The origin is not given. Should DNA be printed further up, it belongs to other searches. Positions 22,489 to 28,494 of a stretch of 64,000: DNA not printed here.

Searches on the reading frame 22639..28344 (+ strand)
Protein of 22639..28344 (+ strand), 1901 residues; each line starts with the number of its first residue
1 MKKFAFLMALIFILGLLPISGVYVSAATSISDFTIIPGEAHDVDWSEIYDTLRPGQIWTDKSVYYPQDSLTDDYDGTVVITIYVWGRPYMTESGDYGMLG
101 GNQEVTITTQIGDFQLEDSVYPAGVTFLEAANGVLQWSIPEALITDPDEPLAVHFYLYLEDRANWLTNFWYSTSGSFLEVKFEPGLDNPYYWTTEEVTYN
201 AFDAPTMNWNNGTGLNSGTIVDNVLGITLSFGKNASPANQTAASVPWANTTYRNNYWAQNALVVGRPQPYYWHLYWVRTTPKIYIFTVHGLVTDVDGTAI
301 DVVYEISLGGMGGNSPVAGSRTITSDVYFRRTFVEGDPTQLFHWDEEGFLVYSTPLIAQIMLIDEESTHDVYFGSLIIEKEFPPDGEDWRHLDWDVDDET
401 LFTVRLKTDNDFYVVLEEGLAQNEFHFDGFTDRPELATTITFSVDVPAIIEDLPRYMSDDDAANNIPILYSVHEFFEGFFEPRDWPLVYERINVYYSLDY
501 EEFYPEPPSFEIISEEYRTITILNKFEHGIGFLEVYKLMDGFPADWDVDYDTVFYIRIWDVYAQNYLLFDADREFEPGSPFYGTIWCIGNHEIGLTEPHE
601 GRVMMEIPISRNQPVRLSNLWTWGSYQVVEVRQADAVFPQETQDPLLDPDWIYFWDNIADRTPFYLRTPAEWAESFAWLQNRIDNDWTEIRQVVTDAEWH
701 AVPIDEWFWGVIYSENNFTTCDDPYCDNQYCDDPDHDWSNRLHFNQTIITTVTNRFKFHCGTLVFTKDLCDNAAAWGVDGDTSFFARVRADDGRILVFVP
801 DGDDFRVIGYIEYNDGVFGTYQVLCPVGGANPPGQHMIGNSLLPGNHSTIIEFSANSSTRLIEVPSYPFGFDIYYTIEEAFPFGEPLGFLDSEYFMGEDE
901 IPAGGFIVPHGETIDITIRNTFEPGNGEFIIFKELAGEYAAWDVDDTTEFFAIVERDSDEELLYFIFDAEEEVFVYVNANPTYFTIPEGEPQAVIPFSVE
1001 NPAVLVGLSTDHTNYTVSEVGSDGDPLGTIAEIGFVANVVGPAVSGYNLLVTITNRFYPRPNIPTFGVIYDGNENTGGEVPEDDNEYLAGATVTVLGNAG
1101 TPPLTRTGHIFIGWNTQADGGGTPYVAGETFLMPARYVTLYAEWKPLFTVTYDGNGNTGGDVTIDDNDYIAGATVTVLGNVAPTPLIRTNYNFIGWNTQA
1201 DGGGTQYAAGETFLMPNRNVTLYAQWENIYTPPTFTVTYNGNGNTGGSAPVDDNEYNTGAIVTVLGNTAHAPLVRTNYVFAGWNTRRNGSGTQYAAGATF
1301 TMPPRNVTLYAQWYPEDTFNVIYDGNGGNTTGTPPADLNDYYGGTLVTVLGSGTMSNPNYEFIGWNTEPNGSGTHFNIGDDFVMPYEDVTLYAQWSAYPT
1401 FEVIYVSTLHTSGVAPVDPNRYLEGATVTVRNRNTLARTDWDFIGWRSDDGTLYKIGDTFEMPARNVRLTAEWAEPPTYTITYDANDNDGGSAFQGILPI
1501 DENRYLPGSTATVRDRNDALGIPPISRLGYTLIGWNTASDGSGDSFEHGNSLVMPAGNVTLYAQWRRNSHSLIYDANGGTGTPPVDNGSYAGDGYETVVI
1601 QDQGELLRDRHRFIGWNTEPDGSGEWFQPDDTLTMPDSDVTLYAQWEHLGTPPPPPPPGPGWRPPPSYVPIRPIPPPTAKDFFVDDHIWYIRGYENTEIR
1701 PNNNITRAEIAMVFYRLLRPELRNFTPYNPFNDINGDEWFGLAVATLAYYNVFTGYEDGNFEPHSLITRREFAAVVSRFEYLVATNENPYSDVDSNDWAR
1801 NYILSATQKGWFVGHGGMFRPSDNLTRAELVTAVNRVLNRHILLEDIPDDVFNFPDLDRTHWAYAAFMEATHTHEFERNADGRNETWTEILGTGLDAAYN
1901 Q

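Call 7: search_protein_families(library=pfam, proteins=[window:22639-28344:+], max_evalue=0.01)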
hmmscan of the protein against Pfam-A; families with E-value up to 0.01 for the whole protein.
window:22639-28344:+ (1901 aa): 3 families
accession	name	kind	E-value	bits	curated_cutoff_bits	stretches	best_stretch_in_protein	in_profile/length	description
PF09479.16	Flg_new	-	4.6e-60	200.1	27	6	1148-1225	1-65/65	Listeria-Bacteroides repeat domain (List_Bact_rpt)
PF18998.6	Flg_new_2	-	3.3e-33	113.9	23.6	4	1155-1228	6-71/73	Divergent InlB B-repeat domain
PF00395.25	SLH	-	2.3e-26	92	20.8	3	1730-1773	1-44/44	S-layer homology domain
